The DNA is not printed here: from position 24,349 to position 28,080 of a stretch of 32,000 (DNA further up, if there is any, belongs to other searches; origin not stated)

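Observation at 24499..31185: Compact five-gene operon of pilin-like, glycine-zipper and giant cysteine-rich secreted proteins: candidate undescribed cell-surface system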

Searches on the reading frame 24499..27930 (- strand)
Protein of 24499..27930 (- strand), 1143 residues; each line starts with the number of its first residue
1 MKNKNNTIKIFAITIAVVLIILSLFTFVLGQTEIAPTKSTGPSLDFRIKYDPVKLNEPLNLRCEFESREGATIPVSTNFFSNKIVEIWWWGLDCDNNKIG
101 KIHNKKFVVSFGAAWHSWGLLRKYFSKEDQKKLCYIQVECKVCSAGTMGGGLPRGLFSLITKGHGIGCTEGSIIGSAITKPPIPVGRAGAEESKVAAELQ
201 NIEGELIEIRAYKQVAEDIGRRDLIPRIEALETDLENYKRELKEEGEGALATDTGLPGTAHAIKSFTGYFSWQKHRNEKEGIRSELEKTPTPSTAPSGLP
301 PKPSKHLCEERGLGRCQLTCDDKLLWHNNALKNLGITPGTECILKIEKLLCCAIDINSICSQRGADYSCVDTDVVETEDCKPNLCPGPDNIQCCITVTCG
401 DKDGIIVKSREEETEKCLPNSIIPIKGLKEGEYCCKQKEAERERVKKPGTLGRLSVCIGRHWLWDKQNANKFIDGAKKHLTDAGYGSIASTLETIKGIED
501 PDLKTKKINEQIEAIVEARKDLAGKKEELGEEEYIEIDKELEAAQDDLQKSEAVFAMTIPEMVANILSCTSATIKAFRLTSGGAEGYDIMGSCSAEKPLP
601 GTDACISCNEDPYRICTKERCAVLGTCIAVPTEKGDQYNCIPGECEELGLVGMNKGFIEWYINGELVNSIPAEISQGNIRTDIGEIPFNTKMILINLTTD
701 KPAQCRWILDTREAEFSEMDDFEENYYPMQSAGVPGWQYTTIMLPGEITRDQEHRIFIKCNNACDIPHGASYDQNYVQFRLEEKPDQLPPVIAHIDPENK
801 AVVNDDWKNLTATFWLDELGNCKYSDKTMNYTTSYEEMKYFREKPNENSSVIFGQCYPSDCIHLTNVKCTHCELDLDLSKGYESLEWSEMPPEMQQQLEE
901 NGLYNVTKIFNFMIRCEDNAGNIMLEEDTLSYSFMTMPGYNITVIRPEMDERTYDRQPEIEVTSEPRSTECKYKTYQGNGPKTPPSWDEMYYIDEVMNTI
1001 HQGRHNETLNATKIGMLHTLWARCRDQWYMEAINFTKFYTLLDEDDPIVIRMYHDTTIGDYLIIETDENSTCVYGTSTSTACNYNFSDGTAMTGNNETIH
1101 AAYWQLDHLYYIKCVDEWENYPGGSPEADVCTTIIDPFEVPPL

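Call 6: search_protein_families(library=pfam, proteins=[window:24499-27930:-], max_evalue=1)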
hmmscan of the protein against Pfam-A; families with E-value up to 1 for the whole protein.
window:24499-27930:- (1143 aa): 0 families

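Call 7: search_protein_families(library=ncbifam, proteins=[window:24499-27930:-], max_evalue=1)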
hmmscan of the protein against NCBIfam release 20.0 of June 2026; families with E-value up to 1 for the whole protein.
window:24499-27930:- (1143 aa): 0 families

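Call 9: search_solved_structures(query=window:24499-27930:-, max_evalue=1)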
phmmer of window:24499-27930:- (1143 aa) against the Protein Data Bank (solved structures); distinct sequences matched with E-value up to 1: 0.

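Call 11: find_homologous_proteins(query=window:24499-27930:-, max_evalue=0.001)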
Query window:24499-27930:- (1143 aa): 1 proteins with E <= 0.001 among 8000 candidates.
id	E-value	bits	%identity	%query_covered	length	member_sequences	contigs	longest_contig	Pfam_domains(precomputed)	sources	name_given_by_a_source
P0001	0.0e+0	2721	100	100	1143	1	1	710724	-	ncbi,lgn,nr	ncbi:MAG: hypothetical protein IB618_02265 [Candidatus Pacearchaeota archaeon]|nr:MAG: hypothetical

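Call 25: search_protein_representatives(protein=window:24499-27930:-)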
Query: 1143 residues. Proteins with E-value up to 0.001 (for the whole library): 735; up to 1e-10: 254; up to 1e-30: 53. The best 150 are listed.
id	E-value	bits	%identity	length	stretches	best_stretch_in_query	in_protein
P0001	0.0e+00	2721.0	100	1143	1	1-1143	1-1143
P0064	0.0e+00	1152.3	68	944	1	369-1143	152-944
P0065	3.6e-215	733.9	49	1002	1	377-1142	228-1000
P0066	1.4e-206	705.4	57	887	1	579-1143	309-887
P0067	2.5e-188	644.9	47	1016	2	587-1143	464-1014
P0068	8.4e-184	630.0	48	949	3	589-1140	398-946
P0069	3.1e-172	591.6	45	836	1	398-1142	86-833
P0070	5.5e-172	590.8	48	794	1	505-1132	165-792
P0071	2.1e-169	582.3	43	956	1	378-1142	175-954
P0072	1.7e-166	572.6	52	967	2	590-1143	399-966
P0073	5.9e-161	554.3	51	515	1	630-1143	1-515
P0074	2.7e-151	522.3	49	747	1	567-1142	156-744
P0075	8.6e-147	507.4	46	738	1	591-1141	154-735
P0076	1.2e-146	506.9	44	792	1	565-1142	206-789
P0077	9.8e-135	467.5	44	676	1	561-1143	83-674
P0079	3.0e-114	399.6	41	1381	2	592-1143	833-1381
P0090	8.0e-74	265.7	34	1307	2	535-1125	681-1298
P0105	9.7e-46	172.7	33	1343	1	589-1138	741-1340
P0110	1.5e-35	139.0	50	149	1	992-1143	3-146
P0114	1.4e-32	129.2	32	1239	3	905-1141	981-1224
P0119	2.6e-21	91.8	32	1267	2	596-843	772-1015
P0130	1.1e-18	83.1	31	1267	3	965-1123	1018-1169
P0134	8.0e-18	80.3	30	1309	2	1036-1121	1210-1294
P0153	3.9e-16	74.7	29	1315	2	909-1138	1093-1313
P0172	9.0e-15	70.1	25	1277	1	604-1121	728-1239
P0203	2.9e-13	65.1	29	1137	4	1020-1139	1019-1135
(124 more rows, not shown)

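Call 28: search_protein_families(library=pfam, proteins=[P0079, P0090, P0105, P0114, P0119, P0130, P0134], max_evalue=0.01)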
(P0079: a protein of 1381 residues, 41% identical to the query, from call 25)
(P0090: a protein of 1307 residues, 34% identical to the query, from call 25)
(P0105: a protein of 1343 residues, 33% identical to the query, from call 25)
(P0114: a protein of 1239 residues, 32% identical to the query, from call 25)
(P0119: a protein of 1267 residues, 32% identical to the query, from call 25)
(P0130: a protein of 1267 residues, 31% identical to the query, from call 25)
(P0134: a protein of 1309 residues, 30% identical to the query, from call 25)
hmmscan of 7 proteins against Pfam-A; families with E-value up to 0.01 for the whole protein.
P0079 (1381 aa): 1 family
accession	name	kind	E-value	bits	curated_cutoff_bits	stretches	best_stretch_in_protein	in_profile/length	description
PF13584.12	BatD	-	0.0019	19.2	24.1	1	690-752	2-71/92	BatD DUF11 like domain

P0090 (1307 aa): 0 families

P0105 (1343 aa): 0 families

P0114 (1239 aa): 0 families

P0119 (1267 aa): 0 families

P0130 (1267 aa): 0 families

P0134 (1309 aa): 0 families

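Call 46: search_protein_families(library=phrogs, proteins=[window:24499-27930:-], max_evalue=0.01)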
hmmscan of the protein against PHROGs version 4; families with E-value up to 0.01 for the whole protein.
window:24499-27930:- (1143 aa): 0 families

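Call 49: predict_structure(alignment_id=A3)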
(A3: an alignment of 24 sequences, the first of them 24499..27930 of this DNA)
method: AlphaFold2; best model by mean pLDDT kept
length: 1143 residues; sequences in the alignment: 24
mean_pLDDT: 70.1   pTM: 0.37
mean pLDDT of the five models: 70.1, 69.3, 68.8, 67.9, 66.8
residues with pLDDT >= 90: 267; 70-90: 434; 50-70: 164; < 50: 278
segments of 3 or more residues with pLDDT < 50: 1-6, 27-93, 96-118, 135-191, 252-266, 290-357, 372-377, 441-455, 581-594
pLDDT, mean of each block of 10 residues (from residue 1): 48 74 53 30 33 36 29 29 41 43 41 42 56 48 32 23 24 23 33 79 94 92 94 94 83 39 46 91 86 33 31 29 35 37 30 41 54 49 56 66 78 74 74 73 39 48 58 87 84 82 81 84 79 83 83 70 62 57 42 51 73 70 78 75 78 92 88 91 89 92 91 89 82 81 75 90 85 91 77 82 84 88 92 91 90 89 64 91 70 65 67 91 85 84 92 91 88 94 90 92 90 91 89 94 90 86 92 80 85 89 85 91 89 87 76
secondary structure, 60 per line:
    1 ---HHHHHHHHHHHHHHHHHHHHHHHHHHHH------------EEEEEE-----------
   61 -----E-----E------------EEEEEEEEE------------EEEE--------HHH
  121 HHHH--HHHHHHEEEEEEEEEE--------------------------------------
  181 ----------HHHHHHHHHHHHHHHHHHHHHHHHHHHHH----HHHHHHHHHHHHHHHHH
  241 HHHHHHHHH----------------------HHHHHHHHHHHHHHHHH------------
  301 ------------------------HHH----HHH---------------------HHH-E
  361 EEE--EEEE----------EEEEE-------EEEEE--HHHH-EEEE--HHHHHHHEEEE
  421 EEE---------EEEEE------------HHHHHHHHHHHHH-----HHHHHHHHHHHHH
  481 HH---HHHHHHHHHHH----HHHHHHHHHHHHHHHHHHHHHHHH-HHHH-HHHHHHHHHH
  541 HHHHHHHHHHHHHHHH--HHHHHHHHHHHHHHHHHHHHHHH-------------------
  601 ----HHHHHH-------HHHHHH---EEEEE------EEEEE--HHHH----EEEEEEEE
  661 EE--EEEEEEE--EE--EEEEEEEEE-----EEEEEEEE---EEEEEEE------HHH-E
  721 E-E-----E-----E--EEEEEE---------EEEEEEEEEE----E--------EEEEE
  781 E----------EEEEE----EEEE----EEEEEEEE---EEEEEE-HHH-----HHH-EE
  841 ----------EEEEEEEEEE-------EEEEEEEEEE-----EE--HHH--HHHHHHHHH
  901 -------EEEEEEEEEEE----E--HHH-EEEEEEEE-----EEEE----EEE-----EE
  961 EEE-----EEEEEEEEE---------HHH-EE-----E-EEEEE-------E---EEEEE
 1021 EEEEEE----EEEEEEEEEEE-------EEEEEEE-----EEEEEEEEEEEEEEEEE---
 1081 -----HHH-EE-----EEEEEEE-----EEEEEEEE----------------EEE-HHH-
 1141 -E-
elements in order (helices of 4 or more, strands of 3 or more residues): H4-31 E44-49 E85-93 E106-109 H118-124 H127-132 E133-142 H191-219 H224-249 H272-288 E360-363 E366-369 E380-384 E392-396 H399-402 E404-407 H410-416 E417-423 E433-437 H450-462 H468-482 H486-496 H501-524 H526-529 H531-556 H559-581 H605-610 H618-623 E627-631 E638-642 H645-648 E653-662 E665-671 E678-686 E692-699 E703-709 E738-743 E753-762 E776-781 E792-796 E801-804 E809-816 E820-825 E851-860 E868-877 H892-900 E908-918 E930-937 E943-946 E951-953 E959-963 E969-977 E1000-1004 E1016-1026 E1031-1041 E1049-1055 E1061-1077 E1097-1103 E1109-1116 E1133-1135

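Call 51: fold_search(model_id=the predicted structure, library=pdb)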
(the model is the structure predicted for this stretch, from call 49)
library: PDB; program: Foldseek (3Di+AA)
matches with E <= 10: 1296; with E <= 0.001: 215
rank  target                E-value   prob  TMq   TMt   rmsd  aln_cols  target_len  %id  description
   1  4yfd_A                1.3e-11  1.00  0.12  0.23  22.1       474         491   10  Crystal structure PTP delta Ig1-Fn2 in complex with IL-1RAcP (released 2015-05-06)
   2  2jll                  6.6e-10  1.00  0.11  0.24  20.0       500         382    8  Crystal structure of NCAM2 IgIV-FN3II (released 2009-11-17)
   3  8k53_A                9.0e-10  1.00  0.13  0.17  22.0       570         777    9  Structure of the Dimeric Human CNTN2 Ig 1-6-FNIII 1-2 Domain in an Asymmetric State (released 2023-12-06)
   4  4yh7_A                1.2e-09  1.00  0.12  0.21  25.0       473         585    9  Crystal structure of PTPdelta ectodomain in complex with IL1RAPL1 (released 2015-05-06)
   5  2e9w_B                2.0e-09  1.00  0.14  0.27  26.4       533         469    8  Crystal structure of the extracellular domain of Kit in complex with stem cell factor (SCF) (released 2007-08-07)
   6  8cka_A                4.6e-09  1.00  0.13  0.23  18.1       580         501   11  Deinococcus radidurans HPI S-layer (released 2023-04-19)
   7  5erp_B                1.0e-08  1.00  0.09  0.17  27.6       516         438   10  Crystal structure of human Desmocollin-2 ectodomain fragment EC2-5 (released 2016-06-15)
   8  7c7u_A                1.0e-08  1.00  0.08  0.14  19.1       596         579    8  Biofilm associated protein - BSP domain (released 2021-05-12)
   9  9ijj_E                1.1e-08  1.00  0.10  0.19  23.5       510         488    8  In situ structure of the central apparatus in mouse sperm axoneme. (released 2025-06-04)
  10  5o5g                  1.4e-08  1.00  0.10  0.21  30.5       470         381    8  Robo1 Ig1 to 4 crystal form 1 (released 2018-01-17)
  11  5erd_B                1.4e-08  1.00  0.09  0.15  32.8       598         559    9  Crystal structure of human Desmoglein-2 ectodomain (released 2016-06-22)
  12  6iaa_A                3.6e-08  1.00  0.08  0.10  26.4       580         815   10  hRobo2 ectodomain (released 2019-03-13)
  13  8v2b_B                3.8e-08  1.00  0.10  0.16  22.8       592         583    9  Cryo-EM structure of mouse type II OSM receptor complex: model for full extracellular assembly (released 2024-11-20)
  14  1l3w                  3.8e-08  1.00  0.09  0.15  38.8       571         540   10  C-cadherin Ectodomain (released 2002-04-26)
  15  6xi1_AAA              4.0e-08  1.00  0.08  0.17  34.7       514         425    9  Crystal structure of tetra-tandem repeat in extending RTX adhesin from Aeromonas hydrophila (released 2020-10-14)
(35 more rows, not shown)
